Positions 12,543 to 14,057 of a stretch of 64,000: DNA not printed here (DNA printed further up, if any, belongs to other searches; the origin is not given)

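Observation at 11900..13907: N-terminally truncated MurE-like ligase coupled to a repeat lipoprotein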

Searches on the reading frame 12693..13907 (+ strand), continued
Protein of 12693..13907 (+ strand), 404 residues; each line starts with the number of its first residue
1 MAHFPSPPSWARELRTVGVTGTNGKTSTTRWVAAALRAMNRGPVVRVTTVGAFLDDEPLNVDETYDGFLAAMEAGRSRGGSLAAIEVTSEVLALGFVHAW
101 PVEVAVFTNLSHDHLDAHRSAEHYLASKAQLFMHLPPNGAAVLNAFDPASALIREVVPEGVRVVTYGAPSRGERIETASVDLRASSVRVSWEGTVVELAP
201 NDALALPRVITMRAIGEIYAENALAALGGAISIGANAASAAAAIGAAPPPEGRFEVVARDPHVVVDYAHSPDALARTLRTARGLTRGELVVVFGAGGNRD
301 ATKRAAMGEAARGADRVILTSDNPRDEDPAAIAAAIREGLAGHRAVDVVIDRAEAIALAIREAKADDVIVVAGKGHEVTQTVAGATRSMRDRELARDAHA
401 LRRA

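Call 63: search_protein_families(library=ncbifam, proteins=[P0234, P0247, P0232], max_evalue=0.00001)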
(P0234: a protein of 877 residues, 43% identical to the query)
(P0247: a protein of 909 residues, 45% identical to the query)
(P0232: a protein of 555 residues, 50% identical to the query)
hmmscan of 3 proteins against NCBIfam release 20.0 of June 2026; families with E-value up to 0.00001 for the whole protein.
P0234 (877 aa): 27 families (the best 25 are shown)
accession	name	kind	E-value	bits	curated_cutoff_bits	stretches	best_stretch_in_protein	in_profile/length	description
NF008896.0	PRK11929.1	equivalog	2.3e-164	548.7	1023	2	490-872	112-498/965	bifunctional UDP-N-acetylmuramoyl-L-alanyl-D-glutamate--2,6-diaminopimelate ligase MurE/UDP-N-acetylmuramoyl-tripeptide--D-alanyl-D-alanine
NF001124.0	PRK00139.1-2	equivalog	3.4e-106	355.9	476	2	482-873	109-493/500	UDP-N-acetylmuramoyl-L-alanyl-D-glutamate--2,6-diaminopimelate ligase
TIGR01085.1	murE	subfamily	7.1e-101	338.4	257.3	1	489-871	84-470/472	UDP-N-acetylmuramyl-tripeptide synthetase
NF001126.0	PRK00139.1-4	equivalog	1.2e-98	330.8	373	1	490-871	104-481/486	UDP-N-acetylmuramoyl-L-alanyl-D-glutamate--2,6-diaminopimelate ligase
TIGR01143.1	murF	subfamily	1e-87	294.8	288.6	2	35-469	7-417/418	UDP-N-acetylmuramoyl-tripeptide--D-alanyl-D-alanine ligase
NF001123.0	PRK00139.1-1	equivalog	5.8e-79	266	586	2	491-870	108-487/493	UDP-N-acetylmuramoyl-L-alanyl-D-glutamate--2,6-diaminopimelate ligase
NF010628.0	PRK14022.1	equivalog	2.1e-56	191.6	536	1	490-863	111-471/483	UDP-N-acetylmuramoyl-L-alanyl-D-glutamate--L-lysine ligase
NF010693.0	PRK14093.1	equivalog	4.4e-45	154.2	544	1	11-475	14-469/479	UDP-N-acetylmuramoylalanyl-D-glutamyl-2,6-diaminopimelate--D-alanyl-D-alanine ligase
NF001130.0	PRK00139.2-4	equivalog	2.8e-40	138.5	715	2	690-869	325-508/516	UDP-N-acetylmuramoyl-L-alanyl-D-glutamate--2,6-diaminopimelate ligase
NF008041.0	PRK10773.1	equivalog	7.3e-38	130.5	551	1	36-392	36-376/453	UDP-N-acetylmuramoyl-tripeptide--D-alanyl-D-alanine ligase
NF008897.0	PRK11930.1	equivalog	1.6e-36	125.7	804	1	39-472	41-455/822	bifunctional UDP-N-acetylmuramoyl-tripeptide:D-alanyl-D-alanine ligase/alanine racemase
TIGR02068.2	cya_phycin_syn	equivalog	4.2e-36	124.3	850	1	493-847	482-849/862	cyanophycin synthetase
NF010623.0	PRK14016.1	subfamily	1.1e-33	116.4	877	1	493-848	483-852/871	cyanophycin synthetase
TIGR01082.1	murC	equivalog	4.5e-33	115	335.1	2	487-849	97-440/449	UDP-N-acetylmuramate--L-alanine ligase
NF001127.0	PRK00139.2-1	equivalog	4.3e-32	111.5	997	1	690-858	325-496/520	UDP-N-acetylmuramoyl-L-alanyl-D-glutamate--2,6-diaminopimelate ligase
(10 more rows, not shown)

P0247 (909 aa): 28 families (the best 25 are shown)
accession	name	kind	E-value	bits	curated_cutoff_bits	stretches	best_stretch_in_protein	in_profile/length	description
NF008896.0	PRK11929.1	equivalog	3.8e-182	607.5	1023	2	514-902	115-499/965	bifunctional UDP-N-acetylmuramoyl-L-alanyl-D-glutamate--2,6-diaminopimelate ligase MurE/UDP-N-acetylmuramoyl-tripeptide--D-alanyl-D-alanine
NF001124.0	PRK00139.1-2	equivalog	1e-119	400.6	476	2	506-905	109-496/500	UDP-N-acetylmuramoyl-L-alanyl-D-glutamate--2,6-diaminopimelate ligase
TIGR01085.1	murE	subfamily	2.3e-113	379.6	257.3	2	506-901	76-471/472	UDP-N-acetylmuramyl-tripeptide synthetase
NF001126.0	PRK00139.1-4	equivalog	1.5e-106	356.9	373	2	513-903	106-484/486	UDP-N-acetylmuramoyl-L-alanyl-D-glutamate--2,6-diaminopimelate ligase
NF001123.0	PRK00139.1-1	equivalog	2.5e-90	303.5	586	2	513-902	109-490/493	UDP-N-acetylmuramoyl-L-alanyl-D-glutamate--2,6-diaminopimelate ligase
TIGR01143.1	murF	subfamily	4.6e-88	296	288.6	2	35-483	4-416/418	UDP-N-acetylmuramoyl-tripeptide--D-alanyl-D-alanine ligase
NF010628.0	PRK14022.1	equivalog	1e-55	189.4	536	1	511-887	111-466/483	UDP-N-acetylmuramoyl-L-alanyl-D-glutamate--L-lysine ligase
NF008041.0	PRK10773.1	equivalog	1.7e-49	168.8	551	2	27-485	24-447/453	UDP-N-acetylmuramoyl-tripeptide--D-alanyl-D-alanine ligase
NF010693.0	PRK14093.1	equivalog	2.1e-44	152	544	2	5-225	8-217/479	UDP-N-acetylmuramoylalanyl-D-glutamyl-2,6-diaminopimelate--D-alanyl-D-alanine ligase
TIGR01082.1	murC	equivalog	6.7e-42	144.1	335.1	2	496-793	85-352/449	UDP-N-acetylmuramate--L-alanine ligase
NF008897.0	PRK11930.1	equivalog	8.7e-41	139.8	804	1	40-486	39-454/822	bifunctional UDP-N-acetylmuramoyl-tripeptide:D-alanyl-D-alanine ligase/alanine racemase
NF010623.0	PRK14016.1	subfamily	6e-39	133.9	877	1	510-875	479-850/871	cyanophycin synthetase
TIGR02068.2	cya_phycin_syn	equivalog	1.4e-38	132.5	850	1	513-876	481-849/862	cyanophycin synthetase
NF001130.0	PRK00139.2-4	equivalog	2.2e-37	129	715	1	514-901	112-511/516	UDP-N-acetylmuramoyl-L-alanyl-D-glutamate--2,6-diaminopimelate ligase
TIGR01087.1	murD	equivalog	3.9e-34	118.5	211.95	2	577-756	153-313/441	UDP-N-acetylmuramoyl-L-alanine--D-glutamate ligase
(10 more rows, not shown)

P0232 (555 aa): 24 families
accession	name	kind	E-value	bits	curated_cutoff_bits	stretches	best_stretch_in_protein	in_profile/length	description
NF008896.0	PRK11929.1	equivalog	2.8e-87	293.6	1023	1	158-553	111-504/965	bifunctional UDP-N-acetylmuramoyl-L-alanyl-D-glutamate--2,6-diaminopimelate ligase MurE/UDP-N-acetylmuramoyl-tripeptide--D-alanyl-D-alanine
TIGR01085.1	murE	subfamily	4.2e-85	286.4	257.3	1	160-546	86-470/472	UDP-N-acetylmuramyl-tripeptide synthetase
NF001124.0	PRK00139.1-2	equivalog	6.1e-84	282.5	476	1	160-551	110-496/500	UDP-N-acetylmuramoyl-L-alanyl-D-glutamate--2,6-diaminopimelate ligase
NF001126.0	PRK00139.1-4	equivalog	1.3e-79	268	373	1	157-549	102-484/486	UDP-N-acetylmuramoyl-L-alanyl-D-glutamate--2,6-diaminopimelate ligase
NF001123.0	PRK00139.1-1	equivalog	3.2e-64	217.4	586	1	157-546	105-488/493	UDP-N-acetylmuramoyl-L-alanyl-D-glutamate--2,6-diaminopimelate ligase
NF010628.0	PRK14022.1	equivalog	2.3e-45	155.2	536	1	158-534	110-467/483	UDP-N-acetylmuramoyl-L-alanyl-D-glutamate--L-lysine ligase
NF001130.0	PRK00139.2-4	equivalog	4.1e-34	118.2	715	1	162-547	112-511/516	UDP-N-acetylmuramoyl-L-alanyl-D-glutamate--2,6-diaminopimelate ligase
NF001127.0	PRK00139.2-1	equivalog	2.7e-28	98.9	997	1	361-547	323-511/520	UDP-N-acetylmuramoyl-L-alanyl-D-glutamate--2,6-diaminopimelate ligase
NF010623.0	PRK14016.1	subfamily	2.4e-24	85.6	877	1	162-523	483-852/871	cyanophycin synthetase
TIGR02068.2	cya_phycin_syn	equivalog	4.7e-23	81.1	850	1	162-526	482-853/862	cyanophycin synthetase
NF001129.0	PRK00139.2-3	equivalog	1.7e-21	76.3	762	1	158-539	117-506/517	UDP-N-acetylmuramoyl-L-alanyl-D-glutamate--2,6-diaminopimelate ligase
NF001131.0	PRK00139.2-5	equivalog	6.7e-18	64.8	1000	1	358-531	294-466/483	UDP-N-acetylmuramoyl-L-alanyl-D-glutamate--2,6-diaminopimelate ligase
TIGR01143.1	murF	subfamily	2.5e-16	59.7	288.6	1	158-443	73-333/418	UDP-N-acetylmuramoyl-tripeptide--D-alanyl-D-alanine ligase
TIGR01087.1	murD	equivalog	2.9e-16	59.6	211.95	1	215-404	143-313/441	UDP-N-acetylmuramoyl-L-alanine--D-glutamate ligase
TIGR01082.1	murC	equivalog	4e-16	59.1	335.1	1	244-523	166-439/449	UDP-N-acetylmuramate--L-alanine ligase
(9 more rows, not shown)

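Call 67: find_homologous_proteins(query=A5, max_evalue=1e-20)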
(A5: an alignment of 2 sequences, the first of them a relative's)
Query A5 (2 sequences) (909 aa, profile of the alignment): 390 proteins with E <= 1e-20 among 8000 candidates; the best 120 are listed.
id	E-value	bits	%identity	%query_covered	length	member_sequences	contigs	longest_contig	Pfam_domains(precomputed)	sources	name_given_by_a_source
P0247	0.0e+0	1820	100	100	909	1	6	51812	PF02875.27,PF08245.19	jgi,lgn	jgi:UDP-N-acetylmuramyl-tripeptide synthetase/UDP-N-acetylmuramoyl-tripeptide--D-alanyl-D-alanine li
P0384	0.0e+0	1355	74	97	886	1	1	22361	PF02875.27,PF08245.19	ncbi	-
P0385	0.0e+0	1342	71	99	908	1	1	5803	PF02875.27,PF08245.19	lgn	-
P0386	0.0e+0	1340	71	99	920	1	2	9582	PF02875.27,PF08245.19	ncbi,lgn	-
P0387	0.0e+0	1310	44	99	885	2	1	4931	PF02875.27,PF08245.19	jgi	-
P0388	0.0e+0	1164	60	99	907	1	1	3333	PF02875.27,PF08245.19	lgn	-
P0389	0.0e+0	1080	56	99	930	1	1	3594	PF02875.27,PF08245.19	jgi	jgi:UDP-N-acetylmuramoyl-L-alanyl-D-glutamate--2,6-diaminopimelate ligase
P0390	0.0e+0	1071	55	99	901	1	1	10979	PF02875.27,PF08245.19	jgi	jgi:UDP-N-acetylmuramyl-tripeptide synthetase/UDP-N-acetylmuramoyl-tripeptide--D-alanyl-D-alanine li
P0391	0.0e+0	1067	57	100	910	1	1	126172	PF02875.27,PF08245.19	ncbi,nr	ncbi:MAG: UDP-N-acetylmuramyl-tripeptide synthetase [Labilithrix sp.]|nr:UDP-N-acetylmuramyl-tripept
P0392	0.0e+0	1059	56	99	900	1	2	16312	PF02875.27,PF08245.19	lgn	-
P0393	0.0e+0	1058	57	100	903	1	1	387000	PF02875.27,PF08245.19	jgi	-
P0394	0.0e+0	1056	57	99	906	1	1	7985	PF02875.27,PF08245.19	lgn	-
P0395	0.0e+0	1053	55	100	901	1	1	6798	PF02875.27,PF08245.19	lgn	-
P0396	0.0e+0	1033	56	99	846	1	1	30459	PF02875.27,PF08245.19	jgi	jgi:UDP-N-acetylmuramoyl-L-alanyl-D-glutamate--2,6-diaminopimelate ligase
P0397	0.0e+0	1019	54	99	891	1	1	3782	PF02875.27,PF08245.19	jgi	jgi:UDP-N-acetylmuramoyl-L-alanyl-D-glutamate--2,6-diaminopimelate ligase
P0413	2.2e-144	501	48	53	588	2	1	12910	PF02875.27,PF08245.19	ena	-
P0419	7.7e-137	476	40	73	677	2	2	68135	PF02875.27,PF08245.19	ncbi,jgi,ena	-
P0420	5.5e-136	473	41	42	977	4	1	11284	PF02875.27,PF08245.19,PF01225.31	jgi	jgi:murE/murF fusion protein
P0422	3.1e-131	457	40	42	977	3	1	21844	PF02875.27,PF08245.19,PF01225.31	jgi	-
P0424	6.2e-129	450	42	53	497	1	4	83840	PF02875.27,PF08245.19,PF01225.31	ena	-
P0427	1.6e-125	438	42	49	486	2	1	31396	PF02875.27,PF08245.19,PF01225.31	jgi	jgi:UDP-N-acetylmuramoyl-tripeptide--D-alanyl-D-alanine ligase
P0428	3.0e-125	438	39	69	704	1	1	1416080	PF02875.27,PF08245.19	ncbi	-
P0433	2.0e-123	431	38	77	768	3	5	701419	PF02875.27,PF08245.19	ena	-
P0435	4.6e-123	430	47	53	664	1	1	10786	PF02875.27,PF08245.19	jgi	jgi:UDP-N-acetylmuramoyl-tripeptide--D-alanyl-D-alanine ligase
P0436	2.7e-122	428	41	54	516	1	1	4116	PF02875.27,PF08245.19,PF01225.31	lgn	-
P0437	8.8e-122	426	40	54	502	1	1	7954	PF02875.27,PF08245.19,PF01225.31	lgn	-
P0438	1.7e-121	425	38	43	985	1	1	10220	PF02875.27,PF08245.19,PF01225.31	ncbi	-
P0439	2.0e-121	425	39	53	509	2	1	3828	PF02875.27,PF08245.19,PF01225.31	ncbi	-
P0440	4.7e-121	424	38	43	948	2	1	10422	PF02875.27,PF08245.19,PF01225.31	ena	-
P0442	7.1e-121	423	39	42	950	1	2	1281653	PF02875.27,PF08245.19,PF01225.31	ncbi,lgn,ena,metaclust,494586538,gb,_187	metaclust:\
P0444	1.9e-119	418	39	43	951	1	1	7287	PF02875.27,PF08245.19,PF01225.31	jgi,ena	-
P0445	4.9e-117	410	40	42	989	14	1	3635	PF02875.27,PF08245.19,PF01225.31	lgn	-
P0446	3.5e-116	408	37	43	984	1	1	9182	PF02875.27,PF08245.19,PF01225.31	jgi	jgi:murE/murF fusion protein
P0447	1.7e-115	405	38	55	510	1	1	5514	PF02875.27,PF08245.19,PF01225.31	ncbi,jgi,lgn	ncbi:MAG: hypothetical protein RL189_356 [Pseudomonadota bacterium]|jgi:UDP-N-acetylmuramoyl-tripept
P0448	2.1e-115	405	40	43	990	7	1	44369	PF02875.27,PF08245.19,PF01225.31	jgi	-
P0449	4.3e-115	404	39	54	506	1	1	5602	PF02875.27,PF08245.19,PF01225.31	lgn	-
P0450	5.3e-115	404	39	55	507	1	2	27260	PF02875.27,PF08245.19,PF01225.31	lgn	-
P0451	8.5e-114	400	39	53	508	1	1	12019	PF02875.27,PF08245.19,PF01225.31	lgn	-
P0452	3.3e-113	398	42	48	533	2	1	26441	PF02875.27,PF08245.19,PF01225.31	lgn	-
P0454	5.0e-113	397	38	43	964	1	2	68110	PF02875.27,PF08245.19,PF01225.31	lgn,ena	-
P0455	1.0e-112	396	39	43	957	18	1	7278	PF02875.27,PF08245.19,PF01225.31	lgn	-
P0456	2.3e-112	395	42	50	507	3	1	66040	PF02875.27,PF08245.19,PF01225.31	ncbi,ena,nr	ncbi:MAG: UDP-N-acetylmuramoyl-tripeptide--D-alanyl-D-alanine ligase [Proteobacteria bacterium]|nr:U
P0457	6.3e-112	393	40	52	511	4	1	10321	PF02875.27,PF08245.19,PF01225.31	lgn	-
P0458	9.2e-112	393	37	43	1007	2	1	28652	PF02875.27,PF08245.19,PF01225.31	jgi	-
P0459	1.7e-111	392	41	53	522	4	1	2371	PF02875.27,PF08245.19,PF01225.31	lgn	-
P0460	1.3e-110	389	39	52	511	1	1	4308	PF02875.27,PF08245.19,PF01225.31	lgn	-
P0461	2.2e-110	388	38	44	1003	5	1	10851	PF02875.27,PF08245.19,PF01225.31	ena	-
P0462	2.3e-110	388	36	54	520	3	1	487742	PF02875.27,PF08245.19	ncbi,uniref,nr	ncbi:Mur ligase family protein [Fluviispira vulneris]|uniref:Mur ligase family protein n=1 Tax=Fluvi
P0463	4.3e-110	387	40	55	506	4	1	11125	PF02875.27,PF08245.19,PF01225.31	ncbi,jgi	jgi:UDP-N-acetylmuramoyl-tripeptide--D-alanyl-D-alanine ligase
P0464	2.3e-109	385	39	43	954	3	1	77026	PF02875.27,PF08245.19,PF01225.31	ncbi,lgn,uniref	ncbi:bifunctional UDP-N-acetylmuramoyl-L-alanyl-D-glutamate--2,6-diaminopimelate ligase MurE/UDP-N-a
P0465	4.5e-109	384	36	53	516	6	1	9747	PF02875.27,PF08245.19,PF01225.31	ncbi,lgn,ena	-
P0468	1.3e-108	382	40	44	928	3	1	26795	PF02875.27,PF08245.19,PF01225.31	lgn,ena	-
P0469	1.7e-108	382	37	55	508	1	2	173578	PF02875.27,PF08245.19,PF01225.31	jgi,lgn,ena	jgi:UDP-N-acetylmuramoyl-tripeptide--D-alanyl-D-alanine ligase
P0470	5.0e-107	377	39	43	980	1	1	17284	PF02875.27,PF08245.19,PF01225.31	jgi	jgi:UDP-N-acetylmuramyl-tripeptide synthetase/UDP-N-acetylmuramoyl-tripeptide--D-alanyl-D-alanine li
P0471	5.3e-107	377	39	54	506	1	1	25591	PF02875.27,PF08245.19,PF01225.31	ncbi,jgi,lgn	ncbi:MAG: hypothetical protein RIR26_2483 [Pseudomonadota bacterium]|jgi:UDP-N-acetylmuramoyl-tripep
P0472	8.1e-107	377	39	43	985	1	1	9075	PF02875.27,PF08245.19,PF01225.31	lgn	-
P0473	9.7e-107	376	40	50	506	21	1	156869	PF02875.27,PF08245.19,PF01225.31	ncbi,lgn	-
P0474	1.0e-106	376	37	54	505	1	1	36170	PF02875.27,PF08245.19,PF01225.31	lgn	-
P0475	1.1e-106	376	41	42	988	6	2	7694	PF02875.27,PF08245.19,PF01225.31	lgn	-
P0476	4.4e-106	374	42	49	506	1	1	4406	PF02875.27,PF08245.19,PF01225.31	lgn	-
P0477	5.8e-106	374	38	55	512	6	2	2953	PF02875.27,PF08245.19,PF01225.31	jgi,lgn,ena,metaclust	metaclust:\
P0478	7.0e-106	373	40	50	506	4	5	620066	PF02875.27,PF08245.19,PF01225.31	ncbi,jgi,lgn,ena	ncbi:MAG: hypothetical protein RI932_1717 [Pseudomonadota bacterium]|jgi:UDP-N-acetylmuramoyl-tripep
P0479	7.4e-106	373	37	55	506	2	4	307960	PF02875.27,PF08245.19,PF01225.31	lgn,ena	-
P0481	1.1e-105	373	37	42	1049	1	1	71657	PF02875.27,PF08245.19,PF01225.31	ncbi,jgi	ncbi:MAG: hypothetical protein RIQ60_2784 [Pseudomonadota bacterium]|jgi:murE/murF fusion protein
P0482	1.4e-105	372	39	53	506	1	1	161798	PF02875.27,PF08245.19,PF01225.31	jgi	-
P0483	1.4e-105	372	36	54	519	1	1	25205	PF02875.27,PF08245.19,PF01225.31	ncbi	-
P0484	1.5e-105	372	39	50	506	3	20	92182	PF02875.27,PF08245.19,PF01225.31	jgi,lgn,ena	-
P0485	1.7e-105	372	41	48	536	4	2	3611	PF02875.27,PF08245.19,PF01225.31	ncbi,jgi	jgi:UDP-N-acetylmuramoyl-tripeptide--D-alanyl-D-alanine ligase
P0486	2.4e-105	372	39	42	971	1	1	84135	PF02875.27,PF08245.19,PF01225.31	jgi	jgi:murE/murF fusion protein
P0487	3.4e-105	371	37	43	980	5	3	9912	PF02875.27,PF08245.19,PF01225.31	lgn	-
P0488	3.7e-105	371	37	38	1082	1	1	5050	PF02875.27,PF08245.19,PF01225.31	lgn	-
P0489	4.7e-105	371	40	50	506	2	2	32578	PF02875.27,PF08245.19,PF01225.31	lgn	-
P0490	5.0e-105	371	40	52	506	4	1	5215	PF02875.27,PF08245.19,PF01225.31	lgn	-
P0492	1.9e-104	369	38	42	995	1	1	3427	PF02875.27,PF08245.19,PF01225.31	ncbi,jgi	-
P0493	2.0e-104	369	39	49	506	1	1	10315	PF02875.27,PF08245.19,PF01225.31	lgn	-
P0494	2.2e-104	368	38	55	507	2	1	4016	PF02875.27,PF08245.19,PF01225.31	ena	-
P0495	4.0e-104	368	38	42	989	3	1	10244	PF02875.27,PF08245.19,PF01225.31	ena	-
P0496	4.5e-104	367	41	49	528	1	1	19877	PF02875.27,PF08245.19,PF01225.31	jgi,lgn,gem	-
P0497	1.0e-103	366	36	43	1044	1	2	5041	PF02875.27,PF08245.19,PF01225.31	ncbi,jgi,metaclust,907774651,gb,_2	metaclust:\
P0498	1.2e-103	366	36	42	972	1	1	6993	PF02875.27,PF08245.19,PF01225.31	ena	-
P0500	5.4e-103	364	36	43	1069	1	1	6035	PF02875.27,PF08245.19,PF01225.31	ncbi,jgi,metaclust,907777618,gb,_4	metaclust:\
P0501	1.6e-102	362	38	43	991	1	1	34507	PF02875.27,PF08245.19,PF01225.31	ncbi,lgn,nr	ncbi:MAG: bifunctional UDP-N-acetylmuramoyl-L-alanyl-D-glutamate--2,6-diaminopimelate ligase MurE/UD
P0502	2.4e-102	362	37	44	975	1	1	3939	PF02875.27,PF08245.19,PF01225.31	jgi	jgi:murE/murF fusion protein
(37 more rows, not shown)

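Call 68: find_encoding_contigs(protein=P0391, flank=10000, max_places=2)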
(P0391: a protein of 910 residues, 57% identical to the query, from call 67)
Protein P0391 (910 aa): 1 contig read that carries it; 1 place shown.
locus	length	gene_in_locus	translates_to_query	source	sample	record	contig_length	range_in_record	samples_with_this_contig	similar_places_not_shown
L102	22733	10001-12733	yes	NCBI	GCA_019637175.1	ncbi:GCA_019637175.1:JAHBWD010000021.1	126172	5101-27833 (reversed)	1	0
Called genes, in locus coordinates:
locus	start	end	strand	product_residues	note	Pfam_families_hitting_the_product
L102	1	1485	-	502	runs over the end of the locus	PF00069:Pkinase, PF07714:PK_Tyr_Ser-Thr, PF03109:ABC1 (faint)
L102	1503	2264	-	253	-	PF01061:ABC2_membrane, PF12698:ABC2_membrane_3 (weak)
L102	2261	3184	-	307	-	PF00005:ABC_tran, PF13304:AAA_21 (weak)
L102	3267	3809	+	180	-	PF04115:Ureidogly_lyase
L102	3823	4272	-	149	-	PF19682:DUF6184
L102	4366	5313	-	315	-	PF13593:SBF_like, PF01758:SBF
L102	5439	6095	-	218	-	-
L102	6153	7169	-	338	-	PF14300:DMP19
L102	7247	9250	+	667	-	-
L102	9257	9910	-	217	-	-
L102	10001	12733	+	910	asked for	PF08245:Mur_ligase_M, PF02875:Mur_ligase_C, PF08245:Mur_ligase_M, PF02875:Mur_ligase_C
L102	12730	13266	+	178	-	-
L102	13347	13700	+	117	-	PF04519:Bactofilin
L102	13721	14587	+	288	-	PF03781:FGE-sulfatase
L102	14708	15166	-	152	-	-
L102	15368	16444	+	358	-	-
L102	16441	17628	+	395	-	-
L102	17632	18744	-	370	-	-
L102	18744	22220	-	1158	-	-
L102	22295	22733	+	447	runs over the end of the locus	PF00067:p450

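Call 69: find_encoding_contigs(protein=P0393, flank=10000, max_places=2)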
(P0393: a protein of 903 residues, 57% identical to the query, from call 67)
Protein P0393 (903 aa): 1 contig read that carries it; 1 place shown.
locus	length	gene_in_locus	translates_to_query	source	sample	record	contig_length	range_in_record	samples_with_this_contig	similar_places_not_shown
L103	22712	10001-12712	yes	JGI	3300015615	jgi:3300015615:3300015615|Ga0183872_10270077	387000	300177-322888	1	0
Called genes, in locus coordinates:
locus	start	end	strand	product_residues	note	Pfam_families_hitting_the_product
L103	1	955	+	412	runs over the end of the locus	PF04389:Peptidase_M28 (weak), PF01546:Peptidase_M20, PF07687:M20_dimer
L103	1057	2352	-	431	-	PF04542:Sigma70_r2, PF08281:Sigma70_r4_2, PF20239:DUF6596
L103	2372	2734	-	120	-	PF03795:YCII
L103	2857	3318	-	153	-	-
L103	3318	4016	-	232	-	-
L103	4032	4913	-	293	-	PF14243:R2K_3, PF18299:R2K_2 (weak)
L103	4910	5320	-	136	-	-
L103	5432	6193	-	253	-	PF01061:ABC2_membrane, PF12698:ABC2_membrane_3 (weak)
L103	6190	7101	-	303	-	PF00005:ABC_tran, PF13304:AAA_21 (weak)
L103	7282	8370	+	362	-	-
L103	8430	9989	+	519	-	PF16483:Glyco_hydro_64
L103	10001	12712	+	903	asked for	PF08245:Mur_ligase_M, PF02875:Mur_ligase_C, PF08245:Mur_ligase_M, PF02875:Mur_ligase_C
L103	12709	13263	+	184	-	-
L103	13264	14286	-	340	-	PF00072:Response_reg, PF01339:CheB_methylest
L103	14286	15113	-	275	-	PF03705:CheR_N (weak), PF01739:CheR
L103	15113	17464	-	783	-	-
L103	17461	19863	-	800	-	-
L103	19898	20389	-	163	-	PF01584:CheW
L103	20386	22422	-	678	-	PF01627:Hpt, PF02895:H-kinase_dim (weak), PF02518:HATPase_c, PF01584:CheW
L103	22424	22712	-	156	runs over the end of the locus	PF00072:Response_reg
